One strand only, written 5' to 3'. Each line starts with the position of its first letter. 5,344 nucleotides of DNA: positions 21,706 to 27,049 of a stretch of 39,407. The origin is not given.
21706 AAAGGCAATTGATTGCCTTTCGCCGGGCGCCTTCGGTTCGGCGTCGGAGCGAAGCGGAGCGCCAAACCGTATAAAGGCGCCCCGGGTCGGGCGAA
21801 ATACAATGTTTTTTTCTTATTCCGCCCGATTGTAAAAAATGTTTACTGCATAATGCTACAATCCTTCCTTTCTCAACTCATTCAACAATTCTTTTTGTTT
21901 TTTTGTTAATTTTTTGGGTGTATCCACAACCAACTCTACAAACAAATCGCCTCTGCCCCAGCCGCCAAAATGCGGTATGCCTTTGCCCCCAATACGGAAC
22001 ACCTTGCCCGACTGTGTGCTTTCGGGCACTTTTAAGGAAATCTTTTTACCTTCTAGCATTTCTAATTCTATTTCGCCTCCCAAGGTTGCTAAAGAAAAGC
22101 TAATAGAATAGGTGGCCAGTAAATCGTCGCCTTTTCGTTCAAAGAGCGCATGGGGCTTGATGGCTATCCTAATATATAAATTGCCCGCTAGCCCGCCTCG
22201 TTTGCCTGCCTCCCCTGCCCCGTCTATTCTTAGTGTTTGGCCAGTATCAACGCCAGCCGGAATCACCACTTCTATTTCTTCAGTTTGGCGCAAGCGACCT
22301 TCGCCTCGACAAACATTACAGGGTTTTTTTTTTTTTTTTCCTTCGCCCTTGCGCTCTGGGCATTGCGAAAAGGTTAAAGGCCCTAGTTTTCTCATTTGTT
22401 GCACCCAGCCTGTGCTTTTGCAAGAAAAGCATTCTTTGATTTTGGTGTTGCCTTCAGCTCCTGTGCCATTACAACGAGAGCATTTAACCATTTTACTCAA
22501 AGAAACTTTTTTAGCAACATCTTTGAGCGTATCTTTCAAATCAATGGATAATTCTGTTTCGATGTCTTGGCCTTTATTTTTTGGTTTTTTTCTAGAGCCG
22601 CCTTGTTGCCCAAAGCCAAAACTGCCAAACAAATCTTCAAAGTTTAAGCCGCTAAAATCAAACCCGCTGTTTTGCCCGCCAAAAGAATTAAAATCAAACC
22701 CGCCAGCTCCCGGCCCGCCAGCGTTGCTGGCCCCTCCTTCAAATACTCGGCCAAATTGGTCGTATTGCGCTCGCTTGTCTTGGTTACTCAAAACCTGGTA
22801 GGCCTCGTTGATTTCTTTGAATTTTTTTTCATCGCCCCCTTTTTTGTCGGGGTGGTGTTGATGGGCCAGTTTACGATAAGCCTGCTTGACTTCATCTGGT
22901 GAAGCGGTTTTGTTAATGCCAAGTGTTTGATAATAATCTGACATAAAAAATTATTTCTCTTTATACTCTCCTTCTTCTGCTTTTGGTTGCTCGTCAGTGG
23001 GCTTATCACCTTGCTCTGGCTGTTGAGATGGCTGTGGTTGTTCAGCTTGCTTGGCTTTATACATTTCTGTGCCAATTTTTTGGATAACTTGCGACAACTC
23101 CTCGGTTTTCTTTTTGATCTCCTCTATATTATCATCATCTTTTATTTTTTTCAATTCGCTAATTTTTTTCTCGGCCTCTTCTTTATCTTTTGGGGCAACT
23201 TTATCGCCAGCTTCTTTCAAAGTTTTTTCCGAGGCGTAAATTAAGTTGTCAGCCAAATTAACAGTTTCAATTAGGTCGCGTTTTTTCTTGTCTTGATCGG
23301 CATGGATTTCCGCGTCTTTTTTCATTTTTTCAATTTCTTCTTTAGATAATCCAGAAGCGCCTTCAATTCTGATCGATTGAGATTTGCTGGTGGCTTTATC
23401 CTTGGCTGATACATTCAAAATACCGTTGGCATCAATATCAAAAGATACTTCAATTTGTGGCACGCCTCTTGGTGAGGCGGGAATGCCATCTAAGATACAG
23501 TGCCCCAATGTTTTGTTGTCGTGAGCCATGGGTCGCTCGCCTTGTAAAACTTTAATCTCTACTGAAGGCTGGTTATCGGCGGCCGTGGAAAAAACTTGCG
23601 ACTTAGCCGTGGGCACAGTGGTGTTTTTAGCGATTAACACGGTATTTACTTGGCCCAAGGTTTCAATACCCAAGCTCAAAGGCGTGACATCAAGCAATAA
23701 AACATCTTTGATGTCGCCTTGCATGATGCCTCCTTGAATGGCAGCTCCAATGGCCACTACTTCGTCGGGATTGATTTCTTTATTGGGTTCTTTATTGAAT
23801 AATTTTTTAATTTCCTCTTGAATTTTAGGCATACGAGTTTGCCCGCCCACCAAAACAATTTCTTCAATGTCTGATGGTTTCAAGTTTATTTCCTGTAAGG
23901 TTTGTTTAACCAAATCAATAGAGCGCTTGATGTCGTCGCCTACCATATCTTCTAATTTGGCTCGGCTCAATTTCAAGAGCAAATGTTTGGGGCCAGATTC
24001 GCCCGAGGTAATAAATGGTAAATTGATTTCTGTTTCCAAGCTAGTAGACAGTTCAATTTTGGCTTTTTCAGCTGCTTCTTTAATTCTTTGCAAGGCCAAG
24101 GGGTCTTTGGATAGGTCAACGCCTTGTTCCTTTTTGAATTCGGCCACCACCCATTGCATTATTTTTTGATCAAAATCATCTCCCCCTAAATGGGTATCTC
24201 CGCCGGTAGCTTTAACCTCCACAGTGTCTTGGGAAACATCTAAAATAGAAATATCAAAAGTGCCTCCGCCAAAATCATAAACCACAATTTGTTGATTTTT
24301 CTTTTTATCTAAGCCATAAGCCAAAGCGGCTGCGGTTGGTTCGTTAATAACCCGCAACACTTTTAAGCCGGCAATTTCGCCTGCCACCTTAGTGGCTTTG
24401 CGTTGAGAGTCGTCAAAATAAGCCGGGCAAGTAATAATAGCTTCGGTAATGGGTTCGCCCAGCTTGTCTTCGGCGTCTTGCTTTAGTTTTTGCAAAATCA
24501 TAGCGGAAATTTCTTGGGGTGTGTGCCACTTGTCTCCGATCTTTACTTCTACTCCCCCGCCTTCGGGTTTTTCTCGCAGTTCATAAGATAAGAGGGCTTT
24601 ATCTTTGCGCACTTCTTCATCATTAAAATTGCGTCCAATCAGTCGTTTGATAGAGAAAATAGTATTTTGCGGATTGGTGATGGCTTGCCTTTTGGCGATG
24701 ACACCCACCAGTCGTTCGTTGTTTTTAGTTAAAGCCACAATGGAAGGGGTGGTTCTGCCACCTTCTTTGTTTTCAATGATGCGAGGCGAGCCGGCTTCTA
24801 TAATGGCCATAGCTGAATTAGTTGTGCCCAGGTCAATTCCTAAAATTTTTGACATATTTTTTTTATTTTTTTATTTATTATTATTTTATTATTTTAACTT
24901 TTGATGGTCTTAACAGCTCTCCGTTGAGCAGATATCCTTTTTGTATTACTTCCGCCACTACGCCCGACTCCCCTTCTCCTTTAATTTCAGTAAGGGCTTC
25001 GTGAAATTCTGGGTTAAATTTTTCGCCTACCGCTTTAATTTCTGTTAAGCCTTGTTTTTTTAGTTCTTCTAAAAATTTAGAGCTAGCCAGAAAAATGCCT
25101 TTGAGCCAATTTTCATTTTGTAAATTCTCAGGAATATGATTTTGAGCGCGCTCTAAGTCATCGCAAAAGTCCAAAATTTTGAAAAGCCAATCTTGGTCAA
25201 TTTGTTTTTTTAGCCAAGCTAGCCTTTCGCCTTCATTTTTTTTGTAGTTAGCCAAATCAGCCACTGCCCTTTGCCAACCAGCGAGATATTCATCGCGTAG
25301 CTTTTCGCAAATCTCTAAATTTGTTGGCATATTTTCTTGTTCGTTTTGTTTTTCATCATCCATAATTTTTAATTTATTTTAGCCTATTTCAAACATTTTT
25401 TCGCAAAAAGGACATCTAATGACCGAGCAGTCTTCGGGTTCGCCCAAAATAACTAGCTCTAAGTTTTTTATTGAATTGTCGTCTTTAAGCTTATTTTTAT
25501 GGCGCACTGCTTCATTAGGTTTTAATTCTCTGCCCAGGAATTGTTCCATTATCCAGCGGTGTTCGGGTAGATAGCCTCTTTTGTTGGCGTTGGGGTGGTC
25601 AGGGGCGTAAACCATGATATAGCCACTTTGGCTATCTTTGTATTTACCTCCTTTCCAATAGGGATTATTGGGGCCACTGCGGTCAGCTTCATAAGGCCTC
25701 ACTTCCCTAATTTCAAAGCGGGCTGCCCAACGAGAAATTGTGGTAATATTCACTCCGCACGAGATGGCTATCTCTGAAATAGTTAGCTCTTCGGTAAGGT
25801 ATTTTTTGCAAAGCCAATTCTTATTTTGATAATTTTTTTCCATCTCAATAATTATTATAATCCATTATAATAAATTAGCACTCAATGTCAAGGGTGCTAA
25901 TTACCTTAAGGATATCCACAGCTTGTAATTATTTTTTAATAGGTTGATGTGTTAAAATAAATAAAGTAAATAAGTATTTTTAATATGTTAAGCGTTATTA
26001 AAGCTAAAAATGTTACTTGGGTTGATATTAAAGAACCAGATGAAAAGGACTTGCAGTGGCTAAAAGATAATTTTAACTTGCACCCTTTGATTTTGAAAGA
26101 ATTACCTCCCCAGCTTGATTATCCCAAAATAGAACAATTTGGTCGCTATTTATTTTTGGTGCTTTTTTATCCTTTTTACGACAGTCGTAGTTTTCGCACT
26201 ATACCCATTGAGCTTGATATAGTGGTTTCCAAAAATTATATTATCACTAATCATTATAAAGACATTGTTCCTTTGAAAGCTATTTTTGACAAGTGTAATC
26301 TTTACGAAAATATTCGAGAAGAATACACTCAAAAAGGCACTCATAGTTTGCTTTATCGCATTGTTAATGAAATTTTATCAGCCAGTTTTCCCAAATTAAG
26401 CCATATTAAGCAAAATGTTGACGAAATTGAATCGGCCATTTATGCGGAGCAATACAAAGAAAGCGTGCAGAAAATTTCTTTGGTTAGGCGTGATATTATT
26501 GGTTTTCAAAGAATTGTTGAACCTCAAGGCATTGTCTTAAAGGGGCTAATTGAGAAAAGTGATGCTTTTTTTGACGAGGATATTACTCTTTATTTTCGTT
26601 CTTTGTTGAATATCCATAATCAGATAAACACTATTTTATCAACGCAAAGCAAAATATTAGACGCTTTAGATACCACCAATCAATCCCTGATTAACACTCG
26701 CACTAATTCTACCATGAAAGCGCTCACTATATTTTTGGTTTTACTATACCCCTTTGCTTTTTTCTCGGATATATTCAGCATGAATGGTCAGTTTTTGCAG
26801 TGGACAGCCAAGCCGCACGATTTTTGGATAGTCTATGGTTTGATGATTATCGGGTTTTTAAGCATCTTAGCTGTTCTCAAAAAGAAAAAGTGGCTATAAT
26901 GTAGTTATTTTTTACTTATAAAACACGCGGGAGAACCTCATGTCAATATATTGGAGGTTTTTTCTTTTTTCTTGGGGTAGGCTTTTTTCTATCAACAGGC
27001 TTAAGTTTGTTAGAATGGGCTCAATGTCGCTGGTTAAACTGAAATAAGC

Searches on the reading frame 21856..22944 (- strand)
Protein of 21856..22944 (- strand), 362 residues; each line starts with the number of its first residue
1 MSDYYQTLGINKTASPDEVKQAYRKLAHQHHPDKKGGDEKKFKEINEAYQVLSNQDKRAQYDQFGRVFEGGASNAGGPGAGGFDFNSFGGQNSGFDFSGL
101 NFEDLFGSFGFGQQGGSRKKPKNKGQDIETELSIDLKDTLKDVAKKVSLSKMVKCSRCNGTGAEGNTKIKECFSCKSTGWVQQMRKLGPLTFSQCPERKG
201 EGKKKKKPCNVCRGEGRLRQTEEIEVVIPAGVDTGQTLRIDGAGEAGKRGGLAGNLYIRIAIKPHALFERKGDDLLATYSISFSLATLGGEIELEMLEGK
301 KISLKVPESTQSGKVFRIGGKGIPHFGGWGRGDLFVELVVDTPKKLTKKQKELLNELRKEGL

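Call 18: search_protein_families(library=pfam, proteins=[window:21856-22944:-], max_evalue=0.001)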
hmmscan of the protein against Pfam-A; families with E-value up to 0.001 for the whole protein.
window:21856-22944:- (362 aa): 3 families
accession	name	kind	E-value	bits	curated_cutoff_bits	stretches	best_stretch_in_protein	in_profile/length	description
PF01556.23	DnaJ_C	-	5.8e-42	143.7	26.6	1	128-343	1-152/152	DnaJ C terminal domain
PF00226.36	DnaJ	-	5.8e-24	84.4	27.8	1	3-62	1-63/63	DnaJ domain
PF00684.25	DnaJ_CXXCXGXG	-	4e-09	37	32.7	1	155-216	1-65/65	DnaJ central domain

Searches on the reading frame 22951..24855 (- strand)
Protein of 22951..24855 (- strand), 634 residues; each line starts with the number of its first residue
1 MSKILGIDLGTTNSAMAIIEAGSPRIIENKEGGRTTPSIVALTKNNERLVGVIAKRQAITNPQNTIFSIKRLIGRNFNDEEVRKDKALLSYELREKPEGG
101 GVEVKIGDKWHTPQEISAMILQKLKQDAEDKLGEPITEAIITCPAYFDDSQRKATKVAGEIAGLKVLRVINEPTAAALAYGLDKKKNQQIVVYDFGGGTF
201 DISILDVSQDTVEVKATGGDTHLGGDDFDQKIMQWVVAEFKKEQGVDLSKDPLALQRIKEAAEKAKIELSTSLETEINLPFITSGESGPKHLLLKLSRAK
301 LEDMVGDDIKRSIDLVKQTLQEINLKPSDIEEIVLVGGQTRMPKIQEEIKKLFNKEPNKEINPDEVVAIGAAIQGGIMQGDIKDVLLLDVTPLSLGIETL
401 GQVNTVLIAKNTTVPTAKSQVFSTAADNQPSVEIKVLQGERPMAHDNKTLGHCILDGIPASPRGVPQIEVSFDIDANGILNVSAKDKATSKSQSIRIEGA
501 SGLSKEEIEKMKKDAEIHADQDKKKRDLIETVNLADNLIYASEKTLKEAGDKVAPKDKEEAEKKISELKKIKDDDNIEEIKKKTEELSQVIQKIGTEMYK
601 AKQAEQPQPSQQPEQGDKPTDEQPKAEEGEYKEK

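Call 18: search_protein_families(library=pfam, proteins=[window:22951-24855:-], max_evalue=0.001)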
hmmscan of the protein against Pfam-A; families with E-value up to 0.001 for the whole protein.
window:22951-24855:- (634 aa): 2 families
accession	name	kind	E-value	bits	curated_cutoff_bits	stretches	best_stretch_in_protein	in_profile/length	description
PF00012.26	HSP70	-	7.3e-245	814.2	20.6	1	4-600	1-599/599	Hsp70 protein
PF06723.19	MreB_Mbl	-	4.7e-19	68.8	27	1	117-372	74-316/327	MreB/Mbl protein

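Call 72: list_cluster_members(proteins=[window:22951-24855:-, window:15991-17805:-, window:30315-31625:-])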
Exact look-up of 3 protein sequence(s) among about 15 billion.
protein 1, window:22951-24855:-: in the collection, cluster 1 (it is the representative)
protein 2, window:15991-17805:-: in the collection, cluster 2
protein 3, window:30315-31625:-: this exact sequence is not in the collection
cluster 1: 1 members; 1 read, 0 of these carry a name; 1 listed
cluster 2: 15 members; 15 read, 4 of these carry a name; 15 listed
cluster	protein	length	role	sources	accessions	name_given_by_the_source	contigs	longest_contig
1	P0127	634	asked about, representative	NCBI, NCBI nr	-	-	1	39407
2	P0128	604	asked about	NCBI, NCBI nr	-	-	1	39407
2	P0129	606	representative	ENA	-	-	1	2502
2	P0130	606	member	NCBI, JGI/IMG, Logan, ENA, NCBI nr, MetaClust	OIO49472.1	MAG: hypothetical protein AUJ36_02225 [Parcubacteria group bacterium CG1_02_41_26] | \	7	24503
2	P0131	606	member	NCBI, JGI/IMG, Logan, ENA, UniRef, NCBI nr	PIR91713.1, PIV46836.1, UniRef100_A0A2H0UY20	hypothetical protein COS21_03150 [bacterium (Candidatus Gribaldobacteria) ... | Glycogen synthase n=2 Tax=Candidatus Gribaldobacteria TaxID=2798536 RepID=A0A2H0UY20_9BACT | MAG: hypothetical protein COU03_00875 [bacterium (Candidatus Gribaldobacteria) ...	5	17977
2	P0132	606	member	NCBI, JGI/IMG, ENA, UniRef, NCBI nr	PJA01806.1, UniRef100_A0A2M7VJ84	hypothetical protein COX74_00780 [bacterium (Candidatus Gribaldobacteria) ... | Glycogen synthase n=1 Tax=bacterium (Candidatus Gribaldobacteria) ... | MAG: hypothetical protein COX74_00780 [bacterium (Candidatus Gribaldobacteria) ...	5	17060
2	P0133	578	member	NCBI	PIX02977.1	hypothetical protein COZ78_02825, partial [bacterium (Candidatus Gribaldobacteria) ...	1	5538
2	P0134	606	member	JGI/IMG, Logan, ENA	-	-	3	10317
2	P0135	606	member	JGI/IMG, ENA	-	-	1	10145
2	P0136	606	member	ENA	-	-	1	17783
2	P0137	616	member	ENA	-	-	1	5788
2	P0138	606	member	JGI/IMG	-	-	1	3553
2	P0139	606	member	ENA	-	-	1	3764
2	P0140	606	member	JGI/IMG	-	-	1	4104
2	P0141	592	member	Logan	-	-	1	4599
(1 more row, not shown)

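Call 73: find_encoding_contigs(protein=P0130, flank=10000, max_places=4)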
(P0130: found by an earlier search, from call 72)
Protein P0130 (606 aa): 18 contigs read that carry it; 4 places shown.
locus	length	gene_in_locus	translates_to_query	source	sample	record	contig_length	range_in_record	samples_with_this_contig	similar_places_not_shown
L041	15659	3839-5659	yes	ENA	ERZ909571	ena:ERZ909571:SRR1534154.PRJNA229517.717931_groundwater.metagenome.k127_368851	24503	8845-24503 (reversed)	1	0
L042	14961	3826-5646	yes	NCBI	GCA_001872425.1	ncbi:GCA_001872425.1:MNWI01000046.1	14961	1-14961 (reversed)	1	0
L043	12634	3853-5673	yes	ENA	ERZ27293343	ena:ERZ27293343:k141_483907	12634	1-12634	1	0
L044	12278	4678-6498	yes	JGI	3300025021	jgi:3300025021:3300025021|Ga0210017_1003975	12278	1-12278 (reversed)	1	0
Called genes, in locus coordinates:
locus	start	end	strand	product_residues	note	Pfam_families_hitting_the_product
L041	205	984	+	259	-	PF00480:ROK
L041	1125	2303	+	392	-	PF08323:Glyco_transf_5, PF13439:Glyco_transf_4, PF13579:Glyco_trans_4_4, PF20706:GT4-conflict, PF00534:Glycos_transf_1, PF13692:Glyco_trans_1_4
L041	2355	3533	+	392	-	PF03065:Glyco_hydro_57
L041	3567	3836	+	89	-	PF19027:DUF5752 (weak)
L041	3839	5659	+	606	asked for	PF08323:Glyco_transf_5 (faint), PF05693:Glycogen_syn, PF00534:Glycos_transf_1 (faint), PF13692:Glyco_trans_1_4 (faint), PF20706:GT4-conflict (weak)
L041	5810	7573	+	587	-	PF06202:GDE_C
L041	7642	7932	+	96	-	-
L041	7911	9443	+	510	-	PF13522:GATase_6, PF13537:GATase_7, PF01380:SIS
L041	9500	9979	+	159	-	PF00583:Acetyltransf_1, PF13673:Acetyltransf_10 (weak), PF13508:Acetyltransf_7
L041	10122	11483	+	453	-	PF01225:Mur_ligase, PF08245:Mur_ligase_M, PF02875:Mur_ligase_C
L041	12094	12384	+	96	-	PF02452:PemK_toxin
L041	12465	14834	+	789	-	PF00133:tRNA-synt_1, PF09334:tRNA-synt_1g, PF08264:Anticodon_1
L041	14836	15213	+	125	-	-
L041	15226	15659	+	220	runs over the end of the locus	PF02698:DUF218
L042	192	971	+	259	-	PF00480:ROK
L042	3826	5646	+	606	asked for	PF08323:Glyco_transf_5 (faint), PF05693:Glycogen_syn, PF00534:Glycos_transf_1 (faint), PF13692:Glyco_trans_1_4 (faint), PF20706:GT4-conflict (weak)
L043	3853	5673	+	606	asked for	PF08323:Glyco_transf_5 (faint), PF05693:Glycogen_syn, PF00534:Glycos_transf_1 (faint), PF13692:Glyco_trans_1_4 (faint), PF20706:GT4-conflict (weak)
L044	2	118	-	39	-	?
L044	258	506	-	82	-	PF07927:HicA_toxin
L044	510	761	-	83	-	-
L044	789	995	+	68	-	-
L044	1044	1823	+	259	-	PF00480:ROK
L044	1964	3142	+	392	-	PF08323:Glyco_transf_5, PF13439:Glyco_transf_4, PF13579:Glyco_trans_4_4, PF20706:GT4-conflict, PF00534:Glycos_transf_1, PF13692:Glyco_trans_1_4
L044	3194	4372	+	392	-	PF03065:Glyco_hydro_57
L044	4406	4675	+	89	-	PF19027:DUF5752 (weak)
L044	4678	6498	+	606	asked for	PF08323:Glyco_transf_5 (faint), PF05693:Glycogen_syn, PF00534:Glycos_transf_1 (faint), PF13692:Glyco_trans_1_4 (faint), PF20706:GT4-conflict (weak)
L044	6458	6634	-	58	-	-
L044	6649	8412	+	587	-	PF06202:GDE_C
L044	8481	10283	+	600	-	PF13522:GATase_6, PF13537:GATase_7, PF01380:SIS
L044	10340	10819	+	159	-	PF00583:Acetyltransf_1, PF13673:Acetyltransf_10 (weak), PF13508:Acetyltransf_7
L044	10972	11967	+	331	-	-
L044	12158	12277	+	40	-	?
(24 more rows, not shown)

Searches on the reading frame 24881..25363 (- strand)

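Call 18: search_protein_families(library=pfam, proteins=[window:24881-25363:-], max_evalue=0.001)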
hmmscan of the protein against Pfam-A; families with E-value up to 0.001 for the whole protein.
window:24881-25363:- (160 aa): 1 family
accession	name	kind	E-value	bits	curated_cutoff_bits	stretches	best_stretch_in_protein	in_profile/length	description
PF01025.24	GrpE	-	7.4e-34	117.2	25.8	1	3-160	7-165/165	GrpE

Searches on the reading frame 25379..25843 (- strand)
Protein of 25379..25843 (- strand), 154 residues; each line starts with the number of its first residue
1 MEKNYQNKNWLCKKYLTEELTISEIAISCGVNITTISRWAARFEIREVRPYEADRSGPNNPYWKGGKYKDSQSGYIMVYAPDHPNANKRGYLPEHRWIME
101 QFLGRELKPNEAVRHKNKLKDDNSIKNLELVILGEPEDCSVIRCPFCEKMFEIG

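Call 18: search_protein_families(library=pfam, proteins=[window:25379-25843:-], max_evalue=0.001)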
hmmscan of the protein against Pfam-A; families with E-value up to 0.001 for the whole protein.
window:25379-25843:- (154 aa): 1 family
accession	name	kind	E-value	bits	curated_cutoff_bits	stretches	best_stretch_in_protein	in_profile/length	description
PF13392.12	HNH_3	-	1.3e-08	34.7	24.8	1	95-131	4-39/46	HNH endonuclease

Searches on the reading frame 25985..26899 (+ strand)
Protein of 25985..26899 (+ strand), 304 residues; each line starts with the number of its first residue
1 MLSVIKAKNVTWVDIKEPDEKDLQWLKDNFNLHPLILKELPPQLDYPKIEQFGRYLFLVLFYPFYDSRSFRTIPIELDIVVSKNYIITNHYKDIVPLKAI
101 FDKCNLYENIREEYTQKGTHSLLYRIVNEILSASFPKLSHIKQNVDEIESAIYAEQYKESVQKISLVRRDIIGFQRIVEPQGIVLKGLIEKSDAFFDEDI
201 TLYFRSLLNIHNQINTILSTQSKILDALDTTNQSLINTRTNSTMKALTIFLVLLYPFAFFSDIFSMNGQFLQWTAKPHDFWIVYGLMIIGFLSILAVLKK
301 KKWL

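Call 19: search_protein_families(library=pfam, proteins=[window:25985-26899:+], max_evalue=0.001)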
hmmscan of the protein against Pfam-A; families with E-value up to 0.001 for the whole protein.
window:25985-26899:+ (304 aa): 1 family
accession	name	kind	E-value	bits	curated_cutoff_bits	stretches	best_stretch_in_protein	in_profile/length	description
PF01544.23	CorA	-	1.7e-45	156.1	27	1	9-300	3-292/292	CorA-like Mg2+ transporter protein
